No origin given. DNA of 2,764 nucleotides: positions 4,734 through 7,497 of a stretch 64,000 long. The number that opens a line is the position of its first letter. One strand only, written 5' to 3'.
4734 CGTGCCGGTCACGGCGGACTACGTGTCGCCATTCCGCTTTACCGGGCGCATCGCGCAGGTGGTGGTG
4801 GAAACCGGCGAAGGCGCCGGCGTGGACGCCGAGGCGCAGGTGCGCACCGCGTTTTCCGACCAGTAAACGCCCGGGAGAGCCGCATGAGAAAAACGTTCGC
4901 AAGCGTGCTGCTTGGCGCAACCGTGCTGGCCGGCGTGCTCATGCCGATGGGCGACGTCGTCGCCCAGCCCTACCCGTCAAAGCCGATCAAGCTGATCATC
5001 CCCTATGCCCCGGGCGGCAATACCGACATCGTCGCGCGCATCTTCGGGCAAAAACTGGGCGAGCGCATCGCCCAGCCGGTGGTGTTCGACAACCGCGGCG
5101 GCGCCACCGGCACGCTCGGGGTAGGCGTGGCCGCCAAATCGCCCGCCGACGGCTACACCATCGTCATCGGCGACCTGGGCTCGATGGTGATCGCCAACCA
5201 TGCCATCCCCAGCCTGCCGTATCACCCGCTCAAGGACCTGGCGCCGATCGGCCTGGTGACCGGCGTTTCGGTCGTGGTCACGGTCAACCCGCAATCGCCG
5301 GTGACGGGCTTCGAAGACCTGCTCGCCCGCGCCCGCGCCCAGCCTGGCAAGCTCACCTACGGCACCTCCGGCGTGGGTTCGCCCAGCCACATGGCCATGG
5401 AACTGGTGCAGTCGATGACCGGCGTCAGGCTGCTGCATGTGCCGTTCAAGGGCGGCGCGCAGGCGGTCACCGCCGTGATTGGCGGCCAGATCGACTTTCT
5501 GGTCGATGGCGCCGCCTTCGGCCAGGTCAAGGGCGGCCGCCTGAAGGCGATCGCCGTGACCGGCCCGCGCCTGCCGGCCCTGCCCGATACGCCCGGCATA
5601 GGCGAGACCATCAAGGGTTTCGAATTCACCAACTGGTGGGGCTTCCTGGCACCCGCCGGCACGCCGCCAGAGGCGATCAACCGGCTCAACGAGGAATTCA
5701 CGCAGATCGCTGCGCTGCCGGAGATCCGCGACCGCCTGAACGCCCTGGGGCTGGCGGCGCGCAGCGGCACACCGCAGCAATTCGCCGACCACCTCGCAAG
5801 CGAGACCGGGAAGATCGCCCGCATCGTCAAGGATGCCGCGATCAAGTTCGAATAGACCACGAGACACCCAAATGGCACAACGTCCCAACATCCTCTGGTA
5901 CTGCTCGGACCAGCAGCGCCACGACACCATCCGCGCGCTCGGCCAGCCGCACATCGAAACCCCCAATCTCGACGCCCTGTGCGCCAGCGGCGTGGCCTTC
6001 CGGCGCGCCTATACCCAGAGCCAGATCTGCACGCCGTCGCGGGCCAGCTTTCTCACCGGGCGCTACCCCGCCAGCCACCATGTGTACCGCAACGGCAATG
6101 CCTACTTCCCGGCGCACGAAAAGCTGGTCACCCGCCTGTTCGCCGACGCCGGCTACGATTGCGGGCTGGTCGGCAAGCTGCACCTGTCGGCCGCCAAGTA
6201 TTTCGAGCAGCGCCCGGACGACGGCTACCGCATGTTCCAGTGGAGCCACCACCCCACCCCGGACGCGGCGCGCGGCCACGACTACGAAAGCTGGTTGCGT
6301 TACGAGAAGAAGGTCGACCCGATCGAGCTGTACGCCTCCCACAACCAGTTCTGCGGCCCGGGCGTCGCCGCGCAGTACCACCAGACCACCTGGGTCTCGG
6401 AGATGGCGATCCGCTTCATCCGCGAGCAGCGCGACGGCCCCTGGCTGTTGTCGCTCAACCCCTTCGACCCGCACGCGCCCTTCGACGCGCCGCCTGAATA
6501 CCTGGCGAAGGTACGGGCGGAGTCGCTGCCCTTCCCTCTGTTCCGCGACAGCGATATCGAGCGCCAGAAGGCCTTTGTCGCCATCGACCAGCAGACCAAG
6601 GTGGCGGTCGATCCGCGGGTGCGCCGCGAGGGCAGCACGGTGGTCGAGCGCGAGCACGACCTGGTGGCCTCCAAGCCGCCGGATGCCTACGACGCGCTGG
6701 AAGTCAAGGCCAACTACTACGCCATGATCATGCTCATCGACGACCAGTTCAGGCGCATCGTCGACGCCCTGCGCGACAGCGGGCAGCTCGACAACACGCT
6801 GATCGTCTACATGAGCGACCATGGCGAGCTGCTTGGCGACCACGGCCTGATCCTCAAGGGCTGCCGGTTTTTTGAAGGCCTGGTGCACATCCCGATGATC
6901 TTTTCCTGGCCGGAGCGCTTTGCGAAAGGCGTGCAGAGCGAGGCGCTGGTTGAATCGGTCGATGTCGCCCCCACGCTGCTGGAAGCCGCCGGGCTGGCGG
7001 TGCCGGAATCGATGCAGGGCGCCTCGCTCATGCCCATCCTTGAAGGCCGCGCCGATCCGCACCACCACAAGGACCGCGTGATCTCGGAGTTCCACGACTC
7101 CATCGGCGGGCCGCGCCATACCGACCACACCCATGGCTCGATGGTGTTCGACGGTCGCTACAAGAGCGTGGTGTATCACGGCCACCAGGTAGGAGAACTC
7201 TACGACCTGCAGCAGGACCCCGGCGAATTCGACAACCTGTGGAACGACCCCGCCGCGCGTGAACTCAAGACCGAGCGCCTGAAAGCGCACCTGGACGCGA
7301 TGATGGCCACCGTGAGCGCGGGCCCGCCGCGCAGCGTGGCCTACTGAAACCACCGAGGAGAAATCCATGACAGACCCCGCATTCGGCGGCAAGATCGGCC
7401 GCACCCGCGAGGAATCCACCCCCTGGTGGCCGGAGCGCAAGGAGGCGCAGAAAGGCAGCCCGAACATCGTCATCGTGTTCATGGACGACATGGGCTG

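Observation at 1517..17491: A 12-gene, 15.8-kb sulfatase/Bug block: candidate uptake and cytoplasmic desulfation pathway for sulfated organic acids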

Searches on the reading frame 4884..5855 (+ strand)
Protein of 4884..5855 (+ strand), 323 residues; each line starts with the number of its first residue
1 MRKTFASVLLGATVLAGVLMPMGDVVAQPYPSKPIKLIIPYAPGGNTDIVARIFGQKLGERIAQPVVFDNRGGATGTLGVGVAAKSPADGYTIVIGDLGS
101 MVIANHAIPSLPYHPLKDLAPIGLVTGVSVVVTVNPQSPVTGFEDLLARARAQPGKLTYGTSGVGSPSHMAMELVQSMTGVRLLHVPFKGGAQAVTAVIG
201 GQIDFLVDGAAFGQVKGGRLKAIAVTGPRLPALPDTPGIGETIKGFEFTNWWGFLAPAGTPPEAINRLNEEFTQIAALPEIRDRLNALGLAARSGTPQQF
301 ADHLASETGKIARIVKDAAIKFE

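Call 5: search_protein_families(library=pfam, proteins=[window:4884-5855:+])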
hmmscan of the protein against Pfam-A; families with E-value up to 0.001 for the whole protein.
window:4884-5855:+ (323 aa): 1 family
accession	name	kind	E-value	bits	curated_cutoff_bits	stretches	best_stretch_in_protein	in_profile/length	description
PF03401.19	TctC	-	3.2e-58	197.9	27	1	50-317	1-271/274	Tripartite tricarboxylate transporter family receptor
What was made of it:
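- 4884..5855 (+): G3, Bug/TctC binding protein (323 aa). PF03401 E 3e-58 (call 5).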

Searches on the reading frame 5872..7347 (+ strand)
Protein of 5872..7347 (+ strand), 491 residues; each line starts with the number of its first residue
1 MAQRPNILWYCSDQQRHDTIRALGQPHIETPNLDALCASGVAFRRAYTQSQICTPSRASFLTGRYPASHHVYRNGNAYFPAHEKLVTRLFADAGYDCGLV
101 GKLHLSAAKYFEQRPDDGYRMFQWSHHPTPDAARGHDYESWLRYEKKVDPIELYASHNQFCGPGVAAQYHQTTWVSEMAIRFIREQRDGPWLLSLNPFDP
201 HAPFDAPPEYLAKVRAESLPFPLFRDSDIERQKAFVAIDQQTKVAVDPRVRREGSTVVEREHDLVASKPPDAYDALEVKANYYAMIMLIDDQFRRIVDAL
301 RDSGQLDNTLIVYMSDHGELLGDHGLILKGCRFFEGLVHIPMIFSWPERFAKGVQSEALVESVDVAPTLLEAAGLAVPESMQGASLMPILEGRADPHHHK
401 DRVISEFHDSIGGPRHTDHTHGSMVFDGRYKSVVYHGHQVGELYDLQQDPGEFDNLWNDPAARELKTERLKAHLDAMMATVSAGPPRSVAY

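Call 4: search_protein_families(library=pfam, proteins=[window:5872-7347:+])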
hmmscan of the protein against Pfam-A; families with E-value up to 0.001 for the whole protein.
window:5872-7347:+ (491 aa): 4 families
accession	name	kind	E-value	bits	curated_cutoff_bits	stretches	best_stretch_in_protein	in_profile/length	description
PF00884.28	Sulfatase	-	3.2e-51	174.9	25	1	5-374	1-300/301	Sulfatase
PF16347.10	SGSH_C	-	1e-26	94.4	29.3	1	322-477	1-151/154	N-sulphoglucosamine sulphohydrolase, C-terminal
PF01663.27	Phosphodiest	-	2.4e-08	34.4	23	1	13-318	7-220/342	Type I phosphodiesterase / nucleotide pyrophosphatase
PF02995.22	DUF229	-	1.8e-05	24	25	1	280-324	304-348/496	Protein of unknown function (DUF229)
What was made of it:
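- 5872..7347 (+): G4, short S1 sulfatase (491 aa). PF00884 E 3e-51 and SGSH_C E 1e-26 (call 4).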

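Call 7: search_solved_structures(query=window:5872-7347:+, max_evalue=1e-10)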
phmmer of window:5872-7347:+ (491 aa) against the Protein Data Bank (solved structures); distinct sequences matched with E-value up to 1e-10: 81 (the best 60 are shown).
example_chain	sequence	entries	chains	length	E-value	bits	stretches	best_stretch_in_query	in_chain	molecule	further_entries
7oz8_AAA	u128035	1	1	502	2.4e-47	165.5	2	278-468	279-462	Choline-sulfatase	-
4upl_A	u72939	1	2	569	2e-45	159.1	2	164-464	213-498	SULFATASE FAMILY PROTEIN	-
4upi_A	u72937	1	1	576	3.8e-44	154.9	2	166-477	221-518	SULFATASE FAMILY PROTEIN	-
4uph_A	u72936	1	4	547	1e-43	153.5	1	3-460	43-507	SULFATASE (SULFURIC ESTER HYDROLASE) PROTEIN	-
7p24_AAA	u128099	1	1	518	2.6e-43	152.2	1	3-477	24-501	Mucin-desulfating sulfatase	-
2vqr_A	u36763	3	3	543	1.2e-40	143.3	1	166-466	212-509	PUTATIVE SULFATASE | Multifunctional alkaline phosphatase superfamily protein pRL90232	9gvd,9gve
2w8s_A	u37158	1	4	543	2e-39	139.3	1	166-466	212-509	PHOSPHONATE MONOESTER HYDROLASE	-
5g2v_A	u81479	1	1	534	2.7e-39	138.9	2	278-460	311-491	N-ACETYLGLUCOSAMINE-6-SULFATASE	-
9ihk_D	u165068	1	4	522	4.2e-39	138.3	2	273-474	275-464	Sulfatase_S1_30A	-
9s8y_A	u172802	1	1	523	5.2e-39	138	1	281-477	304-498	Sulfatase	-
7ebp_A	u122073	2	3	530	5.5e-39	137.9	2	281-477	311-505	Sulfatase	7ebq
9s03_A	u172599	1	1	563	2.7e-36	129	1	280-471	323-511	Putative sulfatase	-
7lha_A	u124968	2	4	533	1.2e-35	126.8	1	174-464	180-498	Exo-L-galactose-6-sulfatase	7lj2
2qzu_A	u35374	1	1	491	2e-34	122.8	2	280-455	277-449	Putative sulfatase yidJ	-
6hr5_A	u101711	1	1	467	6.1e-34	121.2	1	169-479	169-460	Alpha-L-rhamnosidase/sulfatase (GH78)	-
6pt4_B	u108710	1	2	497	8.7e-27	97.6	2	279-468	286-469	exo-2S-iota carrageenan S1 sulfatase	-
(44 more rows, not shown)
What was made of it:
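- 5872..7347 (+): Nearest structures are 7oz8, 4upl/4upi/4uph and the PMHs 2vqr/2w8s (call 7).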

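Call 9: search_protein_families(library=ncbifam, proteins=[window:5872-7347:+], max_evalue=0.00001)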
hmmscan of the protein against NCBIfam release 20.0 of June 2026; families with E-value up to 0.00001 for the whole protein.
window:5872-7347:+ (491 aa): 7 families
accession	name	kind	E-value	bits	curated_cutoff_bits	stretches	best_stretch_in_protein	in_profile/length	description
NF010322.0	PRK13759.1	equivalog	5e-76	256.1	481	1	3-465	5-445/486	arylsulfatase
NF045661.1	HdlasePehA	equivalog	1.8e-64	218.2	900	1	4-472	2-480/506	phosphoric/sulfuric ester hydrolase PehA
TIGR03417.1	chol_sulfatase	equivalog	1.8e-52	178.8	433.45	1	4-466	2-429/500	choline-sulfatase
NF052527.1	Mn_arylsulf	exception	1.6e-34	119.7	850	2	276-462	261-437/479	manganese-dependent arylsulfatase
NF038282.1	LapC_YejM_PbgA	exception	1.5e-06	26.8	825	1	279-371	411-498/584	LPS biosynthesis-modulating metalloenzyme YejM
NF028537.1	P_eth_NH2_trans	domain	2.7e-06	26.2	500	1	282-344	413-478/527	phosphoethanolamine--lipid A transferase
NF008619.0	PRK11598.1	equivalog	5.2e-06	25.2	660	1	281-352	420-494/546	phosphoethanolamine transferase EptA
